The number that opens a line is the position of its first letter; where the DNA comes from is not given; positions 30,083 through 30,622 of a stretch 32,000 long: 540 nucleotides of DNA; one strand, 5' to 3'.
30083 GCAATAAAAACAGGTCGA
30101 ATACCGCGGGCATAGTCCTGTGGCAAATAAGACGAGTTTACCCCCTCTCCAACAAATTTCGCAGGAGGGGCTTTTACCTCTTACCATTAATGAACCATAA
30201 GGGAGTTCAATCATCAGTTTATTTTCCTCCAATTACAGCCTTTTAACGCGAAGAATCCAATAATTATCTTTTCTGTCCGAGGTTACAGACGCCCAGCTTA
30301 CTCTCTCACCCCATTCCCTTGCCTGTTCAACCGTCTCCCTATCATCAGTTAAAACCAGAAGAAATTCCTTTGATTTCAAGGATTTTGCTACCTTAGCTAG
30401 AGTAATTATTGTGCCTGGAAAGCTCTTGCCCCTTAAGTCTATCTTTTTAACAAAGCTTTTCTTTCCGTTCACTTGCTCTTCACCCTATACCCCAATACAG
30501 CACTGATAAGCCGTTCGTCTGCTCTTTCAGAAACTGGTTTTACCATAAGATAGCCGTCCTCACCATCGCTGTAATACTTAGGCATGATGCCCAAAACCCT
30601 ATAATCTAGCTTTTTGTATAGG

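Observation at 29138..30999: Operon of Ard1-type acetyltransferase, cysteine-less TusA-fold protein and CX5CX2C radical-SAM enzyme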

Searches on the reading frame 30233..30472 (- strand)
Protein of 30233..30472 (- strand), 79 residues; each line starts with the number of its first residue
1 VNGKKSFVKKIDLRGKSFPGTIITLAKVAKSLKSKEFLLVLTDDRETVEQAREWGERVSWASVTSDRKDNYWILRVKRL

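Call 3: search_protein_families(library=pfam, proteins=[window:30233-30472:-], max_evalue=1)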
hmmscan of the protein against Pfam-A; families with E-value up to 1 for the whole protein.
window:30233-30472:- (79 aa): 2 families
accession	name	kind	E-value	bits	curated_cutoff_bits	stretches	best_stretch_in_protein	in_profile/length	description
PF01206.22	TusA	-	1.5e-10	41.2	28.6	1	9-78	1-70/70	Sulfurtransferase TusA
PF21274.3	Rng_hyd_C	-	0.043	14.5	27.5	1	27-66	21-61/107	Aromatic-ring hydroxylase, C-terminal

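Call 4: search_protein_families(library=ncbifam, proteins=[window:30233-30472:-], max_evalue=1)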
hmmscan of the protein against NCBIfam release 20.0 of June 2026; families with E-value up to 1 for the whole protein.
window:30233-30472:- (79 aa): 3 families
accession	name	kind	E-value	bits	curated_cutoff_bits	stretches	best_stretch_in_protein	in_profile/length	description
TIGR03527.1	selenium_YedF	equivalog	0.087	12.7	110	1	11-77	1-67/194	sulfurtransferase-like selenium metabolism protein YedF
NF001423.0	PRK00299.1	equivalog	0.1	12.5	78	1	9-50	10-51/82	sulfurtransferase TusA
NF008242.0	PRK11018.1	equivalog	0.16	11.7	79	1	10-48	10-48/78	sulfurtransferase-like selenium metabolism protein YedF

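Call 21: find_homologous_proteins(query=window:30233-30472:-, max_evalue=0.01)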
Query window:30233-30472:- (79 aa): 8 proteins with E <= 0.01 among 8 candidates.
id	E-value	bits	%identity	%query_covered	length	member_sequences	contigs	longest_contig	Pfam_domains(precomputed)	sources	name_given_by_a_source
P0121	2.4e-43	162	99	100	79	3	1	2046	PF01206.23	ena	-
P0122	4.4e-31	124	75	100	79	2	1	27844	PF01206.23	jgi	-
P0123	1.6e-29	119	76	96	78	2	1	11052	PF01206.23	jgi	-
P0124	2.8e-29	118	75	100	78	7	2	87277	PF01206.23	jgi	-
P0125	1.0e-27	113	74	96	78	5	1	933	PF01206.23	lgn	-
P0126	4.3e-27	111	70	96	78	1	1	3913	PF01206.23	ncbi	-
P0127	2.4e-26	108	70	100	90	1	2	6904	PF01206.23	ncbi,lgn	-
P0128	4.7e-24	101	70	90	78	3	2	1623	PF01206.23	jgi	-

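Call 27: search_solved_structures(query=A2, max_evalue=1, show_alignments=3)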
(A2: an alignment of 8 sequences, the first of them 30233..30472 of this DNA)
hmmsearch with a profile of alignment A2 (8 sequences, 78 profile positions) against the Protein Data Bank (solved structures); distinct sequences matched with E-value up to 1: 5.
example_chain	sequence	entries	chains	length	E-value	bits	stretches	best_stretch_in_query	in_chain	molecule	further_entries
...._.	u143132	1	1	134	0.18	15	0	39-72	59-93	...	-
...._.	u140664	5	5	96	0.19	14.9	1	29-70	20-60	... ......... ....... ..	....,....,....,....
6vga_A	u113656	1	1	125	0.19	14.8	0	42-72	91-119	De novo designed protein RO2_1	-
1dcj_A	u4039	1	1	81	0.58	13.3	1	10-47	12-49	YHHP PROTEIN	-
3lvj_C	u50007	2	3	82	0.6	13.2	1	10-47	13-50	Sulfurtransferase tusA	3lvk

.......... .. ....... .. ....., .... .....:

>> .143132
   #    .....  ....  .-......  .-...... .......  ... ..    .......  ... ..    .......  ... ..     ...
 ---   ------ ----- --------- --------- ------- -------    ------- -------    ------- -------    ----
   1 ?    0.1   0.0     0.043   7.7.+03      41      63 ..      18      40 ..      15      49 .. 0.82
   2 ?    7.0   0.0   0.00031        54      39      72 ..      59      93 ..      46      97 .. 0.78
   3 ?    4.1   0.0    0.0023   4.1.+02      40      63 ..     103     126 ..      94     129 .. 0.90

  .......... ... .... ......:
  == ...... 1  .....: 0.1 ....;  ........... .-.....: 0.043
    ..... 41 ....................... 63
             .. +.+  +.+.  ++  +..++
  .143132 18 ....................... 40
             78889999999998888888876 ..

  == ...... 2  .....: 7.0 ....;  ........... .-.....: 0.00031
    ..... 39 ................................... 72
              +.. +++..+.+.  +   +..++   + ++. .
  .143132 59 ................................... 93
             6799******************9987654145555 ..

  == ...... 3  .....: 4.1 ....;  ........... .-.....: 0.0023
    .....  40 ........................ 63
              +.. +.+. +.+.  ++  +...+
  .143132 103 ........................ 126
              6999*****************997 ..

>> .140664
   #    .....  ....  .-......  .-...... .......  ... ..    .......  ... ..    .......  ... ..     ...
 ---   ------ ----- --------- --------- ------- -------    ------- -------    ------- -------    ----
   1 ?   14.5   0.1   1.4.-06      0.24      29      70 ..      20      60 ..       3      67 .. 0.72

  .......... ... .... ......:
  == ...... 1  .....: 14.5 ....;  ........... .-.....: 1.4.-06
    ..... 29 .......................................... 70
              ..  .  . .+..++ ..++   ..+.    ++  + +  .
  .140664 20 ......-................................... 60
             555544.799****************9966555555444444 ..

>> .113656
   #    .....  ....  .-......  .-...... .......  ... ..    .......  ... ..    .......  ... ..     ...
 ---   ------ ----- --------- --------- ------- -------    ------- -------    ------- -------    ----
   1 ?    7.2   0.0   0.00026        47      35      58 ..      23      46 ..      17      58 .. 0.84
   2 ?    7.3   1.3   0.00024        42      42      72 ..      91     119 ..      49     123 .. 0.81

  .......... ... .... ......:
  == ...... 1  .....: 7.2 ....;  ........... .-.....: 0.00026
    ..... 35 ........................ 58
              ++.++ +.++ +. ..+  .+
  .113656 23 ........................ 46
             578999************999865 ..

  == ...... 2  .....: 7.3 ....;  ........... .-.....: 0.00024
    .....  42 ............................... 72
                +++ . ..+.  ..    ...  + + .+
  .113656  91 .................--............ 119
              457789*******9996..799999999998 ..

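Call 33: search_protein_representatives(alignment_id=A2)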
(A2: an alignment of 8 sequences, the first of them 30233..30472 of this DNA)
Query: 8 sequences, 78 profile positions. Proteins with E-value up to 0.001 (for the whole library): 21; up to 1e-10: 3; up to 1e-30: 1. The best 21 are listed.
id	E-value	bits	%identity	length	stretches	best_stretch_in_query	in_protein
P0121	2.0e-40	152.6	-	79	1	3-78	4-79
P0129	7.7e-18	80.2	-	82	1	4-76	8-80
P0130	6.5e-13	64.4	-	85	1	8-77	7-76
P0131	1.2e-09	53.9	-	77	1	4-77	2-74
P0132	2.8e-09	52.8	-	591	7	12-50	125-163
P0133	2.8e-09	52.8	-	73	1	8-77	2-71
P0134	1.8e-08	50.2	-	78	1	3-76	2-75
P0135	1.3e-07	47.5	-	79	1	4-77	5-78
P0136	2.9e-06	43.1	-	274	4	5-48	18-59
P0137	3.8e-06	42.7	-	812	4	9-55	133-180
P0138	1.1e-05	41.3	-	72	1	8-77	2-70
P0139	4.3e-05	39.4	-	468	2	7-68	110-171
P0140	7.3e-05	38.7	-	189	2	10-54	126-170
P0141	9.3e-05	38.3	-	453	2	7-53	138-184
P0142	1.0e-04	38.2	-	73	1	7-77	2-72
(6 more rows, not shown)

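Call 39: find_encoding_contigs(protein=P0129, flank=5000, max_places=2)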
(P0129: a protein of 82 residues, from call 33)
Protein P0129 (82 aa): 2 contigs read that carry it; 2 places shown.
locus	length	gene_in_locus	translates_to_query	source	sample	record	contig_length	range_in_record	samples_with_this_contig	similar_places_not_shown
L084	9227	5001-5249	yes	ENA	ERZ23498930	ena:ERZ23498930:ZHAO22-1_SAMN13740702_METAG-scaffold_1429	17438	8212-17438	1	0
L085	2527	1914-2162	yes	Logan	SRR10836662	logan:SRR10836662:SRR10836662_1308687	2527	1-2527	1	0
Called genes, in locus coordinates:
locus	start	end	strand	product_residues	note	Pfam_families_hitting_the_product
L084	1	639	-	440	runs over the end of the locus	-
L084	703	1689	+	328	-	PF00586:AIRS, PF02769:AIRS_C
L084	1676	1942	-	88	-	-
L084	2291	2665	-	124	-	PF04126:Cyclophil_like (weak)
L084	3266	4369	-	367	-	PF02163:Peptidase_M50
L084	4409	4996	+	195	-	PF13527:Acetyltransf_9 (weak), PF00583:Acetyltransf_1, PF13420:Acetyltransf_4 (weak), PF13673:Acetyltransf_10, PF13508:Acetyltransf_7, PF08445:FR47 (weak)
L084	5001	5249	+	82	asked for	PF01206:TusA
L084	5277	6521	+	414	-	PF05221:AdoHcyase, PF02826:2-Hacid_dh_C, PF00670:AdoHcyase_NAD, PF07991:KARI_N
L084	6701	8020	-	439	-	PF00753:Lactamase_B, PF13483:Lactamase_B_3 (weak), PF16661:Lactamase_B_6, PF23023:Anti-Pycsar_Apyc1 (faint), PF12706:Lactamase_B_2, PF10996:Beta-Casp, PF07521:RMMBL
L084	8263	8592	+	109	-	PF01588:tRNA_bind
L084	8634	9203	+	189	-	PF01523:PmbA_TldD_1st, PF19290:PmbA_TldD_2nd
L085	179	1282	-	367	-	PF02163:Peptidase_M50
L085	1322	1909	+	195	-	PF13527:Acetyltransf_9 (weak), PF00583:Acetyltransf_1, PF13420:Acetyltransf_4 (weak), PF13673:Acetyltransf_10, PF13508:Acetyltransf_7, PF08445:FR47 (weak)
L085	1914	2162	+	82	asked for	PF01206:TusA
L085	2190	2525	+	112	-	?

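Call 40: find_encoding_contigs(protein=P0138, flank=5000, max_places=2)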
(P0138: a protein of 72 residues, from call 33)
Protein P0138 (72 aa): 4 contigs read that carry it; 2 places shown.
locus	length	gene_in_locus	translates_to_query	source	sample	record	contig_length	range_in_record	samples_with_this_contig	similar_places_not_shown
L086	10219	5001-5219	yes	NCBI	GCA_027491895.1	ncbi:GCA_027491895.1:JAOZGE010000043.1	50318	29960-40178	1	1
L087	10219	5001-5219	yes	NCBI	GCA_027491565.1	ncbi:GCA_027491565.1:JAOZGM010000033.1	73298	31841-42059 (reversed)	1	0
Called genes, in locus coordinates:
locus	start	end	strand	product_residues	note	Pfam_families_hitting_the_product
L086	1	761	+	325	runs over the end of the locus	PF00586:AIRS, PF02769:AIRS_C (weak)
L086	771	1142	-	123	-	-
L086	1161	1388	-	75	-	PF03297:Ribosomal_S25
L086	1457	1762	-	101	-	-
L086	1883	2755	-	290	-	-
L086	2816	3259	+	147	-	PF02629:CoA_binding, PF13380:CoA_binding_2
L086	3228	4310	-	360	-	PF02163:Peptidase_M50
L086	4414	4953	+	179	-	PF13420:Acetyltransf_4, PF13527:Acetyltransf_9, PF00583:Acetyltransf_1, PF13673:Acetyltransf_10, PF13508:Acetyltransf_7, PF08445:FR47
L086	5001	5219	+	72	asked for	PF01206:TusA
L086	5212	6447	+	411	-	PF05221:AdoHcyase, PF00670:AdoHcyase_NAD, PF02826:2-Hacid_dh_C, PF07991:KARI_N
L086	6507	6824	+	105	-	PF00428:Ribosomal_60s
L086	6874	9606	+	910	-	PF01411:tRNA-synt_2c, PF07973:tRNA_SAD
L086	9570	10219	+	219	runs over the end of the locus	PF18481:DUF5616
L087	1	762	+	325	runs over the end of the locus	PF00586:AIRS, PF02769:AIRS_C (weak)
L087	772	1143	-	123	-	-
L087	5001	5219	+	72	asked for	PF01206:TusA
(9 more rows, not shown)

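Call 54: find_encoding_contigs(protein=P0130, flank=4000, max_places=1)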
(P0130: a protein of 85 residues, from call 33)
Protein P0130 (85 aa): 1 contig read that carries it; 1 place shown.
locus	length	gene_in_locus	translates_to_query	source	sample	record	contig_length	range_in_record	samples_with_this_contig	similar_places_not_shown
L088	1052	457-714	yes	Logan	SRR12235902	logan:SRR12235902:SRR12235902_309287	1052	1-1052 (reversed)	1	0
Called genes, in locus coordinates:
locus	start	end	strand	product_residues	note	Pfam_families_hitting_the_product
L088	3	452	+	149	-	?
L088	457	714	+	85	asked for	PF01206:TusA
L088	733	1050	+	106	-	?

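Call 55: find_encoding_contigs(protein=P0131, flank=4000, max_places=1)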
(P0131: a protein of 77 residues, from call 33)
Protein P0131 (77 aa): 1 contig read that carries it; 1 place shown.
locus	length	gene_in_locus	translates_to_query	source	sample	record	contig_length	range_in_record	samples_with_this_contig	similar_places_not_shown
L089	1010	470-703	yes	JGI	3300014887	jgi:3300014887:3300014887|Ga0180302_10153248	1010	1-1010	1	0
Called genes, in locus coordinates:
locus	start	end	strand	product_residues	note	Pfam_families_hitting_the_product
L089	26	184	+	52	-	-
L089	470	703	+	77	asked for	PF01206:TusA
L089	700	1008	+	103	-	?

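Call 56: find_encoding_contigs(protein=P0135, flank=4000, max_places=1)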
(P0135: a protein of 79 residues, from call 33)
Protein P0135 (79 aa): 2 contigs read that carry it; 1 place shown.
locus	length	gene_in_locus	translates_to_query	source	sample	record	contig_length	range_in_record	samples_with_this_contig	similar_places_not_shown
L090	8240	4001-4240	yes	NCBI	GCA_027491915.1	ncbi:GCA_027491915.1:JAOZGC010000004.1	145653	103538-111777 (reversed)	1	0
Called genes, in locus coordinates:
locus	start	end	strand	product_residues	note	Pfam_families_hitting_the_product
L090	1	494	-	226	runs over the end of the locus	PF00753:Lactamase_B (weak), PF13483:Lactamase_B_3, PF12706:Lactamase_B_2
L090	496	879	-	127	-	-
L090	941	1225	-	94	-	PF03297:Ribosomal_S25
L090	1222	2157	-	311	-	-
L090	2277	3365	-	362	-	PF02163:Peptidase_M50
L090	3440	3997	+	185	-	PF00583:Acetyltransf_1, PF13527:Acetyltransf_9, PF13673:Acetyltransf_10, PF13508:Acetyltransf_7, PF08445:FR47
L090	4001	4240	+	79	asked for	PF01206:TusA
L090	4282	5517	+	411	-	PF05221:AdoHcyase, PF00670:AdoHcyase_NAD, PF02826:2-Hacid_dh_C, PF07991:KARI_N (weak)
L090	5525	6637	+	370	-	PF04055:Radical_SAM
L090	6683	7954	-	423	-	PF00753:Lactamase_B, PF13483:Lactamase_B_3 (weak), PF23023:Anti-Pycsar_Apyc1 (weak), PF12706:Lactamase_B_2, PF16661:Lactamase_B_6, PF10996:Beta-Casp, PF07521:RMMBL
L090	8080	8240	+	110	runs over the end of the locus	PF01588:tRNA_bind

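Call 71: find_homologous_proteins(query=A4, max_evalue=0.001)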
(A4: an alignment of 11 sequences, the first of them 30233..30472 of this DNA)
Query A4 (11 sequences) (79 aa, profile of the alignment): 20 proteins with E <= 0.001 among 1315 candidates.
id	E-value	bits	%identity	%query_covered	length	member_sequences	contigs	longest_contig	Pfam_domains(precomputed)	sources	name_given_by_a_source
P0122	9.5e-30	120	75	100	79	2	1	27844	PF01206.23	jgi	-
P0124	5.1e-29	118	75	100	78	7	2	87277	PF01206.23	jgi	-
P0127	3.8e-28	115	70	100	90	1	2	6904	PF01206.23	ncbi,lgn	-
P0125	4.3e-28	115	74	96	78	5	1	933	PF01206.23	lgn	-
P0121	4.3e-28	115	99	100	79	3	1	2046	PF01206.23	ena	-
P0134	1.3e-27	113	34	86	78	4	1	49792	PF01206.23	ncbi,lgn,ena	-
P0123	3.4e-27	112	76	96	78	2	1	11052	PF01206.23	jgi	-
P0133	1.0e-26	110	35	84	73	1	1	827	PF01206.23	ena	-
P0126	1.4e-26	110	70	96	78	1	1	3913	PF01206.23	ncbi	-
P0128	8.7e-26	107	70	90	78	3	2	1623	PF01206.23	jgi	-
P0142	1.0e-25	107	29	91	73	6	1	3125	PF01206.23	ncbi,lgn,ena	-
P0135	1.4e-25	107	39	72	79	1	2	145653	PF01206.23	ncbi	-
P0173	5.8e-25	105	32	86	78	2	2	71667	PF01206.23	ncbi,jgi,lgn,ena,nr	ncbi:MAG TPA: sulfurtransferase TusA family protein [Candidatus Korarchaeota archaeon]|nr:sulfurtran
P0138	2.2e-24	103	33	91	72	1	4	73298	PF01206.23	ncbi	-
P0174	2.8e-23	99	32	95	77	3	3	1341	PF01206.23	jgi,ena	jgi:TusA-related sulfurtransferase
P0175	3.2e-23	99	27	94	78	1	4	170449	PF01206.23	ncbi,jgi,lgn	-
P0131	4.7e-23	98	42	90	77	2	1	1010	PF01206.23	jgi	-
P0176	4.9e-22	95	29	87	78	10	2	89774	PF01206.23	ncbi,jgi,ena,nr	ncbi:MAG: hypothetical protein DRO01_00430 [Thermoproteota archaeon]|nr:MAG: hypothetical protein DR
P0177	4.8e-6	44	-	-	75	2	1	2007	PF01206.23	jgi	-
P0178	6.6e-6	44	42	61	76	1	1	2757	PF01206.23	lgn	-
